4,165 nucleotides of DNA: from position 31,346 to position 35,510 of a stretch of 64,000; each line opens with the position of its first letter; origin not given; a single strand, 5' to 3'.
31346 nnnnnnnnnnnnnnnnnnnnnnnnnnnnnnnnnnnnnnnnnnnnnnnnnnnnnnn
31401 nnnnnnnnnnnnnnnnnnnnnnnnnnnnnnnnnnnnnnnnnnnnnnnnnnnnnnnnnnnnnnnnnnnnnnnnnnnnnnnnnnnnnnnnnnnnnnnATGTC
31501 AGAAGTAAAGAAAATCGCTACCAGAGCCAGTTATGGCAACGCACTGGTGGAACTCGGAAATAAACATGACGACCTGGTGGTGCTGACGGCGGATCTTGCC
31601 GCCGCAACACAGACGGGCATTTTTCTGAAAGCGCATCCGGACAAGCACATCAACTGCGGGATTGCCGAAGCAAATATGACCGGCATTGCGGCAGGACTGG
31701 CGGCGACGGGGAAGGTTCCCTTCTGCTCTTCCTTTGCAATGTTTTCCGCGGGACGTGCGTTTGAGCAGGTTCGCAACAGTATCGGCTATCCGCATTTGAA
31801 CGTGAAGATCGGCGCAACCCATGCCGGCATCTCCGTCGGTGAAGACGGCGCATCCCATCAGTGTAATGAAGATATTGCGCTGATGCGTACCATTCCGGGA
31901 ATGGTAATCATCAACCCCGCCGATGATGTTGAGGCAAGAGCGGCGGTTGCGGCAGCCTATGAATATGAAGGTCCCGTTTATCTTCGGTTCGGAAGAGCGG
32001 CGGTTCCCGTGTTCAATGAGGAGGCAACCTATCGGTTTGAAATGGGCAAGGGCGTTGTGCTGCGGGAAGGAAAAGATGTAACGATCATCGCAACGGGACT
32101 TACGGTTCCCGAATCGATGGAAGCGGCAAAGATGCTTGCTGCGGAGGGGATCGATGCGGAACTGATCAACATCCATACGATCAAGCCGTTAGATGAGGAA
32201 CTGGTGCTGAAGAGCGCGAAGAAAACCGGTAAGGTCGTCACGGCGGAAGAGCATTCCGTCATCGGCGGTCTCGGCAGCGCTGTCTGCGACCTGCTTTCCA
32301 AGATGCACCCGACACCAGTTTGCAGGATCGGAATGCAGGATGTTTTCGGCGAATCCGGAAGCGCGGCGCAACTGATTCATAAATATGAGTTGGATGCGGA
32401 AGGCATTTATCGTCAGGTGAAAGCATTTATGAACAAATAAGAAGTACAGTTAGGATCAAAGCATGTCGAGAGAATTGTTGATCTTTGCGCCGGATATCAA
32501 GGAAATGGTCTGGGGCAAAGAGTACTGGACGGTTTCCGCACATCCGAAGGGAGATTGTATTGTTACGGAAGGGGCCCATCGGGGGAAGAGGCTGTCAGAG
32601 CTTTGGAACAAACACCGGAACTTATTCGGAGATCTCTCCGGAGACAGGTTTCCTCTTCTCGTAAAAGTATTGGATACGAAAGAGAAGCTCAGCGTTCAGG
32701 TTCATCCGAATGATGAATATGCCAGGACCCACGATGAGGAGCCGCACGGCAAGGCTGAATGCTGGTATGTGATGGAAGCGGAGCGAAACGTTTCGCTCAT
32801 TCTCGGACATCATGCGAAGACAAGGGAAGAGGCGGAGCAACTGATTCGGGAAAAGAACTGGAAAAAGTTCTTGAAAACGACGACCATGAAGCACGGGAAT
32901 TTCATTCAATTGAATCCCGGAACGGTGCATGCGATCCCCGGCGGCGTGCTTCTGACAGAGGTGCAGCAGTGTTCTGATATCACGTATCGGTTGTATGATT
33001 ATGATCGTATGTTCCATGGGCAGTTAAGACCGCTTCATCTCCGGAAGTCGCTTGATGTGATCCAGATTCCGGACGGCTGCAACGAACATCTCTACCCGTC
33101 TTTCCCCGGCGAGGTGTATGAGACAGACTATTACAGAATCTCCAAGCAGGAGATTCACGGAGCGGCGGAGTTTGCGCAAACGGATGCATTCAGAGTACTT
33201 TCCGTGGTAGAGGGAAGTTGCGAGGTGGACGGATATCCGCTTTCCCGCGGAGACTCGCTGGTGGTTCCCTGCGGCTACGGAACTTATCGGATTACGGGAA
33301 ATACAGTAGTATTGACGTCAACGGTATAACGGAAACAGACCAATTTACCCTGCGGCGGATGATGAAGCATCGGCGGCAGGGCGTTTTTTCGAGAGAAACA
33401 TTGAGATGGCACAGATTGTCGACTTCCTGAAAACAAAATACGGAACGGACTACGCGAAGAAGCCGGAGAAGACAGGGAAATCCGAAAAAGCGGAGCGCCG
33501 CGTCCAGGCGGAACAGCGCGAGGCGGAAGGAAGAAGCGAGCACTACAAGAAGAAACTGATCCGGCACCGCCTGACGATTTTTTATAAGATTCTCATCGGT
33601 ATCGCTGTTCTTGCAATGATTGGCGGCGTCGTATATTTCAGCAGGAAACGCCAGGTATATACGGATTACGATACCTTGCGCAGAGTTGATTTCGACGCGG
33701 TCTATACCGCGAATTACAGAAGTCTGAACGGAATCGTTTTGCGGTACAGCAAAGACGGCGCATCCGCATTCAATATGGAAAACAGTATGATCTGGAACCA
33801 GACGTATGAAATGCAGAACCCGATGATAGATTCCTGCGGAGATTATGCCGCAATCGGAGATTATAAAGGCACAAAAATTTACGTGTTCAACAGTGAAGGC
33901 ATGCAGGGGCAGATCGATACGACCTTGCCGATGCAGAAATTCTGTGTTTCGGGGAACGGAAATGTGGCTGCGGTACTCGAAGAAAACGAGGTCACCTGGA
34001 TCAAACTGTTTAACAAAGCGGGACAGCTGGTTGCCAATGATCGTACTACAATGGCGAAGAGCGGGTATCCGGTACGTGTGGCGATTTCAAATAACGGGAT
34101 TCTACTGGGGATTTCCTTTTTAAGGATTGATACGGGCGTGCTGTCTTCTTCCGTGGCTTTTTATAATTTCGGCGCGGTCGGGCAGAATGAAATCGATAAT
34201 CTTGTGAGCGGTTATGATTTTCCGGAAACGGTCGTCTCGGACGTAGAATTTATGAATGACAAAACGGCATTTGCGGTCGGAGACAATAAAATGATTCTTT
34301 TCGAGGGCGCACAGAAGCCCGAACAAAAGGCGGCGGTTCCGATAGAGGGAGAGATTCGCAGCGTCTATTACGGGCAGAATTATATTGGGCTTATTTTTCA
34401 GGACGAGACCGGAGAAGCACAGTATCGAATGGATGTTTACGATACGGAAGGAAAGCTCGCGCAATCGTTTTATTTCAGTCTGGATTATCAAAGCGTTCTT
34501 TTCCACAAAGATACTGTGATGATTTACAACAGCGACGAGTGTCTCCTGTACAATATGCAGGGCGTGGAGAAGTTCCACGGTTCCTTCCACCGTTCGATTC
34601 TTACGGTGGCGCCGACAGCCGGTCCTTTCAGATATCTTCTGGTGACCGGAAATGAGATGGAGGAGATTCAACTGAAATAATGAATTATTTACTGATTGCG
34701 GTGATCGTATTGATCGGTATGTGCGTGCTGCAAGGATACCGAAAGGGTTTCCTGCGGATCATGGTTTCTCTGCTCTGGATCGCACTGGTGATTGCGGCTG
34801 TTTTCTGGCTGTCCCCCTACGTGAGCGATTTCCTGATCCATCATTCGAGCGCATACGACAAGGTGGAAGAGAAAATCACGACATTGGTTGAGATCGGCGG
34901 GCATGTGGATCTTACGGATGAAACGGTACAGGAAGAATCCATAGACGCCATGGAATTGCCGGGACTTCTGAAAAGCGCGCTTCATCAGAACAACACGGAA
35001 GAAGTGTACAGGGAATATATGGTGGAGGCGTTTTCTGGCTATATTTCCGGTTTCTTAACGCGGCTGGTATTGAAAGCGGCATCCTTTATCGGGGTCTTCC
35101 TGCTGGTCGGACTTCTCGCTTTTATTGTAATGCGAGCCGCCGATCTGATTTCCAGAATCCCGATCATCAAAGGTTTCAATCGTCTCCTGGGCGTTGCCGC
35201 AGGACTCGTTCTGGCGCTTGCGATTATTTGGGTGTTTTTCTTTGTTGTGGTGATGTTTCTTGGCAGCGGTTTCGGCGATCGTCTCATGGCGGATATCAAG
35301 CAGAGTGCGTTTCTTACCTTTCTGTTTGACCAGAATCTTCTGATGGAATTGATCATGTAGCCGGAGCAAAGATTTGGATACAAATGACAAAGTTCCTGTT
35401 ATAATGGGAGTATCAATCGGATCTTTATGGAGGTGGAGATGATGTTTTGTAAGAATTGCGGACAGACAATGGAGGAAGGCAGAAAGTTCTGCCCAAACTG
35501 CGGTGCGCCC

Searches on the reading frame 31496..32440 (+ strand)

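Call 7: search_protein_families(library=pfam, proteins=[window:31496-32440:+])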
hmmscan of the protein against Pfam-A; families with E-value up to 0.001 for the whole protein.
window:31496-32440:+ (314 aa): 4 families
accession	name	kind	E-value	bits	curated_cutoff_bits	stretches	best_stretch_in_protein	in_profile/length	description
PF02779.29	Transket_pyr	-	3.4e-44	151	27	1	5-171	1-173/174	Transketolase, pyrimidine binding domain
PF02780.25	Transketolase_C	-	1.1e-37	129.1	25.9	1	184-304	1-124/124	Transketolase, C-terminal domain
PF22613.1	Transketolase_C_1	-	2.4e-07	31.4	27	1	191-299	10-112/113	Transketolase-like TK C-terminal domain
PF17147.9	PFOR_II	-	0.00024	21.8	27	1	194-271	2-79/102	Pyruvate:ferredoxin oxidoreductase core domain II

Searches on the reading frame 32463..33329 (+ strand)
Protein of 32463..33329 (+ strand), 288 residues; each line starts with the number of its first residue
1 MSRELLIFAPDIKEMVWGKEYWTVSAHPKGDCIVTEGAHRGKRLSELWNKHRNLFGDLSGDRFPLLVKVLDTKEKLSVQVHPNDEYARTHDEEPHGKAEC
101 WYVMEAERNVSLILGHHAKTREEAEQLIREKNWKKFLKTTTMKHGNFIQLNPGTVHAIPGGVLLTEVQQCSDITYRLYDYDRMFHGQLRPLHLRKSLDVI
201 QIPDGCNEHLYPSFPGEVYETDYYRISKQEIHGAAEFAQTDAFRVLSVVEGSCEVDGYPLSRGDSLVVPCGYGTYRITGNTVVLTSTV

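Call 7: search_protein_families(library=pfam, proteins=[window:32463-33329:+])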
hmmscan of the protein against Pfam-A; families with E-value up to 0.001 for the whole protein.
window:32463-33329:+ (288 aa): 2 families
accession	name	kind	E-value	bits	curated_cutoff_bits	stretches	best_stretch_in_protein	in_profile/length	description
PF20511.4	PMI_typeI_cat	-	3e-17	63.5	22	1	10-95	31-111/143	Phosphomannose isomerase type I, catalytic domain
PF21621.3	MPI_cupin_dom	-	3.8e-10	40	27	1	220-286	7-77/79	Mannose-6-phosphate isomerase, cupin domain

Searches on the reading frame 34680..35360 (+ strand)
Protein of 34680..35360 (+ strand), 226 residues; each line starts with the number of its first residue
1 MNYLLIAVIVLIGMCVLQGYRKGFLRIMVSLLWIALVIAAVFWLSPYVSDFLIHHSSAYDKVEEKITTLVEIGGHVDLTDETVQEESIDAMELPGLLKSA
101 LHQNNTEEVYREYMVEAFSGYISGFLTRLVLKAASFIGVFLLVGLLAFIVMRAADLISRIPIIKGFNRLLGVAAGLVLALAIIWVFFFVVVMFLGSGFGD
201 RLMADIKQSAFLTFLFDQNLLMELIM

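Call 7: search_protein_families(library=pfam, proteins=[window:34680-35360:+])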
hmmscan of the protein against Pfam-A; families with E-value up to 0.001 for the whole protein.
window:34680-35360:+ (226 aa): 1 family
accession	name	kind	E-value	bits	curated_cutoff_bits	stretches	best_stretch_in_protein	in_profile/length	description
PF02674.22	Colicin_V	-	1.4e-12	48.3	29.3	2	116-215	43-139/144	Colicin V production protein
